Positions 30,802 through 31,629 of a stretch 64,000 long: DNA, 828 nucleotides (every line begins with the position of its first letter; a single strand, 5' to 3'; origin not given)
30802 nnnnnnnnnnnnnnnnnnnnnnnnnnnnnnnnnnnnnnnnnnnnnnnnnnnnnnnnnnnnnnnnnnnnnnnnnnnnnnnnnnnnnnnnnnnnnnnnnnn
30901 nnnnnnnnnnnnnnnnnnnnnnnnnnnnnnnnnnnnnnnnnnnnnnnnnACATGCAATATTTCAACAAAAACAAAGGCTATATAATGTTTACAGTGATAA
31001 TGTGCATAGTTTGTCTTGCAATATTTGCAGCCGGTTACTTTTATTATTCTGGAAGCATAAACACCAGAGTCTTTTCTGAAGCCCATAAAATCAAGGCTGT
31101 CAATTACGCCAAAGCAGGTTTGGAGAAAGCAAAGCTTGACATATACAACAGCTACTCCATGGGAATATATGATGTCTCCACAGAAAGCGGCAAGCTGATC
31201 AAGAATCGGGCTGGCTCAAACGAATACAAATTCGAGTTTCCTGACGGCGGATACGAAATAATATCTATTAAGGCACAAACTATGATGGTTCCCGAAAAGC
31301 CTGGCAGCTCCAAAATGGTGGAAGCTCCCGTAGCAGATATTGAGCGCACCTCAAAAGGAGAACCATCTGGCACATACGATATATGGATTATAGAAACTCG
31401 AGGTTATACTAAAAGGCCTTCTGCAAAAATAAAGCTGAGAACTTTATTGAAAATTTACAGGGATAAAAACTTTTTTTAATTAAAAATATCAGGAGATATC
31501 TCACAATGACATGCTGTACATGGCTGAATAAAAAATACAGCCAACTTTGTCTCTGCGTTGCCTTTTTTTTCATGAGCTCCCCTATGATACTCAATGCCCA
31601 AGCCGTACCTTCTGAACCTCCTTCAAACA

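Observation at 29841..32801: Minor-pilin operon (two prepilins + small TM protein) capped by an FG-GAP beta-propeller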

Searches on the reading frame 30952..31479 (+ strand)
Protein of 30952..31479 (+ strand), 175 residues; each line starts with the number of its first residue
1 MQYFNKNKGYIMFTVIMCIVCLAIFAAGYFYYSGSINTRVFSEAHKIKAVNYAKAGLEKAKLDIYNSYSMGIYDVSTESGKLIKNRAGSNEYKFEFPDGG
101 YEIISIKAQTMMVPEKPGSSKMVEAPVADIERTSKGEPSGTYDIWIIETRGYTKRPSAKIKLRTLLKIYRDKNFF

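Call 3: search_protein_families(library=pfam, proteins=[window:30952-31479:+], max_evalue=1)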
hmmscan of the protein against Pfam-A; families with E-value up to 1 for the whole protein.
window:30952-31479:+ (175 aa): 0 families

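Call 4: search_protein_families(library=ncbifam, proteins=[window:30952-31479:+], max_evalue=1)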
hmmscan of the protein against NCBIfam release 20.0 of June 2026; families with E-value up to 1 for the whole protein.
window:30952-31479:+ (175 aa): 0 families

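Call 24: search_solved_structures(query=A2, max_evalue=10)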
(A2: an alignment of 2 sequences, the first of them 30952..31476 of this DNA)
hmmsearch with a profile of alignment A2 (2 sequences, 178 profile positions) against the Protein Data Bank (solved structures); distinct sequences matched with E-value up to 10: 1.
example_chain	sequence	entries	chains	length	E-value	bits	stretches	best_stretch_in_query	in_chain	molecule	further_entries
9hmf_O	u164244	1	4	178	0.59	12.9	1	4-54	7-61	Flagellar protein FliL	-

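Call 49: search_solved_structures(query=A4, max_evalue=10)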
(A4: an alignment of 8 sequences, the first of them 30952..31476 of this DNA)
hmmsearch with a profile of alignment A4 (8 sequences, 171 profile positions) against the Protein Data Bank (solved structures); distinct sequences matched with E-value up to 10: 15.
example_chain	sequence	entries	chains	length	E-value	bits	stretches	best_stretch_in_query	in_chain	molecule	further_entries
3c2i_A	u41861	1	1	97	0.062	15.9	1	126-156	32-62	Methyl-CpG-binding protein 2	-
5bt2_A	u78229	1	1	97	0.069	15.8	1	126-156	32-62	Methyl-CpG-binding protein 2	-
6c1y_A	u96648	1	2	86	0.071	15.7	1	126-155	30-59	Methyl-CpG-binding protein 2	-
1qk9_A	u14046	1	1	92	0.08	15.6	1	126-155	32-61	METHYL-CPG-BINDING PROTEIN 2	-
6ogj_A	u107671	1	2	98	0.092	15.4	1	126-155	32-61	Methyl-CpG-binding protein 2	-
9rpq_A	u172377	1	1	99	0.092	15.4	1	126-155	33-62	Methyl-CpG-binding protein 2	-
6ogk_A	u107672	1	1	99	0.094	15.3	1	126-155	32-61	Methyl-CpG-binding protein 2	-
6yww_A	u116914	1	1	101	0.097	15.3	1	126-155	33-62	Truncated methyl CpG binding protein 2 transcript 1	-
9hmf_O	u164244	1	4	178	0.14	14.8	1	9-53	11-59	Flagellar protein FliL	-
1ub1_A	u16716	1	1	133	0.16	14.6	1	126-155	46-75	attachment region binding protein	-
9rpp_A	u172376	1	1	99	0.3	13.7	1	126-155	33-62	Methyl-CpG-binding protein 2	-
6z1p_AI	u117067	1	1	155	0.85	12.2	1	71-109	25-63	Ribosomal protein L27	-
4ni2_A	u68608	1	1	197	1.1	11.9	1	119-148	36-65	Guanylate cyclase soluble subunit alpha-3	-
6s0k_k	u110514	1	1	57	1.1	11.9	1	9-53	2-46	Cytoskeleton protein RodZ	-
3uvj_A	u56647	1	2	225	1.3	11.6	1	119-148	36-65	Guanylate cyclase soluble subunit alpha-3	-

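Call 53: search_protein_families(library=pfam, alignment_id=A4, max_evalue=5)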
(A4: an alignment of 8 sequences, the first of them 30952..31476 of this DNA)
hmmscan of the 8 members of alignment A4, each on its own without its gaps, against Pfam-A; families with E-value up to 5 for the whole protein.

A. member 1, window:30952-31476:+ (175 aa): 0 families

B. families by the number of members that match (of 8 scanned): 13 families
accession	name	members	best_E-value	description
PF13624.11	SurA_N_3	1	0.01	SurA-like N-terminal domain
PF05568.16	ASFV_J13L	1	0.025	African swine fever virus J13L protein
PF17188.9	MucB_RseB_C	1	0.043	MucB/RseB C-terminal domain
PF23906.1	DUF7248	1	0.047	Family of unknown function (DUF7248)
PF02935.21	COX7C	1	0.056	Cytochrome c oxidase subunit VIIc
PF06667.17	PspB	1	0.075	Phage shock protein B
PF14126.11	DUF4293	1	0.11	Domain of unknown function (DUF4293)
PF25641.1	Head_fiber_dimeric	1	0.14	Head fiber dimeric protein-like domain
PF04932.20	Wzy_C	1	0.14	O-Antigen ligase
PF14341.11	PilX_N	1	0.17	PilX N-terminal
PF19659.4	DUF6162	1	0.18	Family of unknown function (DUF6162)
PF11770.13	GAPT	1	0.22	GRB2-binding adapter (GAPT)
PF17561.7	TssO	1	3.9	Type VI secretion system, TssO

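Call 54: search_protein_families(library=ncbifam, alignment_id=A4, max_evalue=5)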
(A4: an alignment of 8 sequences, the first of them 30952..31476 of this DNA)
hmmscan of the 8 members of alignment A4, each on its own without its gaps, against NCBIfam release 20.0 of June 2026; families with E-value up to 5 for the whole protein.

A. member 1, window:30952-31476:+ (175 aa): 0 families

B. families by the number of members that match (of 8 scanned): 8 families
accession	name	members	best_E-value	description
NF010008.0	PRK13481.1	2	0.012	glycosyltransferase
NF051431.1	Rv0361_Cterm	1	0.012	Rv0361 family membrane protein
TIGR04117.1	Syntroph_Cxxx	1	0.014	Cys-Xaa-Xaa-Xaa repeat radical SAM target protein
NF041635.1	STM3941_fam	1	0.034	STM3941 family protein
NF041014.1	pilin_ComGG_2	1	0.041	competence type IV pilus minor pilin ComGG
NF006993.0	PRK09458.1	1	0.075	envelope stress response membrane protein PspB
TIGR00166.1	S6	1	0.12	30S ribosomal protein S6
NF046073.1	UpsA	1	0.15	pilin subunit UpsA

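Call 73: find_related_loci(query=A7, collection=metagenome_contigs, flank=6000)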
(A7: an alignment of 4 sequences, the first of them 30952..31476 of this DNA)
Query A7 (175 aa) in metagenome_contigs; peptide patterns used: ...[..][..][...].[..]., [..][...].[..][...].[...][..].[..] (x = any residue, [..] = any of these).
297 stretches matched a pattern; 20 encode a relative of the query (tblastn E <= 1e-3); 20 distinct loci.
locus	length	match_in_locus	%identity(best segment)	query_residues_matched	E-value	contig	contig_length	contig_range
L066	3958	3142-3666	100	1-175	4e-119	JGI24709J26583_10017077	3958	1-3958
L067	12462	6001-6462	32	5-171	2e-26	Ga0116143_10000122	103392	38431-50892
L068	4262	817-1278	33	5-171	2e-26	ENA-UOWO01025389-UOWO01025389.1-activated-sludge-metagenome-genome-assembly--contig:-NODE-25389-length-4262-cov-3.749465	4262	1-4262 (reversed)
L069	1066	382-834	33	8-171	1e-26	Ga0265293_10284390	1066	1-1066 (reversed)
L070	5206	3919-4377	33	6-171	5e-26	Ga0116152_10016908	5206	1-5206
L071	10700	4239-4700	33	5-171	8e-26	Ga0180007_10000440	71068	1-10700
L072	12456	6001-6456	33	8-172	9e-26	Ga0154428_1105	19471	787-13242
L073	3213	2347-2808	32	5-171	2e-25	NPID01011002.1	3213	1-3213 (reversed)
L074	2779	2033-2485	33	8-171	2e-25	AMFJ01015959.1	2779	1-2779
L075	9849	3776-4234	32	6-171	4e-24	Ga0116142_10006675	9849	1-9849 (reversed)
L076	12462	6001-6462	32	5-171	2e-23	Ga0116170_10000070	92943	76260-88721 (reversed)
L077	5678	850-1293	34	5-171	2e-22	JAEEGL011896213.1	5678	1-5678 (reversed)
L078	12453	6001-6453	30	8-171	5e-22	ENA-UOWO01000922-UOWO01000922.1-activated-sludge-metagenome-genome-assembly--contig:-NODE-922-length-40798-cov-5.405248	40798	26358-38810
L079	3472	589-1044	34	8-170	5e-20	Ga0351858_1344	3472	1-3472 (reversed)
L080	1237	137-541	31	25-171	4e-19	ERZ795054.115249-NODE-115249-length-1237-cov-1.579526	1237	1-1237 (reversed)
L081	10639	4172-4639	30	5-171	3e-18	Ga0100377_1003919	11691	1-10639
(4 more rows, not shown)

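Call 93: search_protein_families(library=pfam, proteins=[L081:4492-5535:+], max_evalue=0.001)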
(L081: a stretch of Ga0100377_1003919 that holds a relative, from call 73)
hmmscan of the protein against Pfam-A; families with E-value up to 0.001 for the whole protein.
L081:4492-5535:+ (348 aa): 0 families
